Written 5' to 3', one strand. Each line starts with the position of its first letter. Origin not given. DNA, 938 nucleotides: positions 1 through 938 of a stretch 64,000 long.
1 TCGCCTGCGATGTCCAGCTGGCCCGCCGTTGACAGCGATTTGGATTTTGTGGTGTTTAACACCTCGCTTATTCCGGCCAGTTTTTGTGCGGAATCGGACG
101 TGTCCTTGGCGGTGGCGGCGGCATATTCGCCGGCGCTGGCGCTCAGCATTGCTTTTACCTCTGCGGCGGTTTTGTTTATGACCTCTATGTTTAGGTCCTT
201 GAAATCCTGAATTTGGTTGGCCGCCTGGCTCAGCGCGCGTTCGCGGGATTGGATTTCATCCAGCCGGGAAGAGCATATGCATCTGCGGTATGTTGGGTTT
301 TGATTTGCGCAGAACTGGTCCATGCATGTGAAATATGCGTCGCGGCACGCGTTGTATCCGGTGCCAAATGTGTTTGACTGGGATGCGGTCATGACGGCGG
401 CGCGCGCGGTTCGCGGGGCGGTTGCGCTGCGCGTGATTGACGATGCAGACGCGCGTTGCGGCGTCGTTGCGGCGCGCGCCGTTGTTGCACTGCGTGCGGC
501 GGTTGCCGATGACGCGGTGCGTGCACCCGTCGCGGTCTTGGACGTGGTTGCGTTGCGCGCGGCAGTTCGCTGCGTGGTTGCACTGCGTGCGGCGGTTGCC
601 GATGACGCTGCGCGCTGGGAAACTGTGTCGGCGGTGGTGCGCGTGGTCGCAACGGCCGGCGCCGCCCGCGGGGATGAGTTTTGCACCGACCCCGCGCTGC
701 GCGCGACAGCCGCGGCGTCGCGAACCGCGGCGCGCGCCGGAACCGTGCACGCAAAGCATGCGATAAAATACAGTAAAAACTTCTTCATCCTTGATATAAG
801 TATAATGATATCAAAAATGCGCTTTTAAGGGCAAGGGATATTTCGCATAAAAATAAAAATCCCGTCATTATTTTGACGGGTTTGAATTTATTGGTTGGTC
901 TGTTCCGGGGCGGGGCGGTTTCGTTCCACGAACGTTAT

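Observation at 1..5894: Cluster of three paralogous giant Cys-rich secreted proteins with an invariant C-x3-Y-x2-CMDxFC-x9-CxCS head motif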

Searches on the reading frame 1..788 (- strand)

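Call 4: search_protein_families(library=pfam, proteins=[window:1-788:-], max_evalue=1)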
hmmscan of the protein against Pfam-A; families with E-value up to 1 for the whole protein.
window:1-788:- (262 aa): 0 families

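Call 5: search_protein_families(library=ncbifam, proteins=[window:1-788:-], max_evalue=1)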
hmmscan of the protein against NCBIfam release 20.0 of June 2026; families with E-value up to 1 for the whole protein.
window:1-788:- (262 aa): 1 family
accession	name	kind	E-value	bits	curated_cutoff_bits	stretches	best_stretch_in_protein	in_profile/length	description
NF033849.1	ser_rich_anae_1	subfamily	0.35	8.1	650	1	26-251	233-429/1163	serine-rich protein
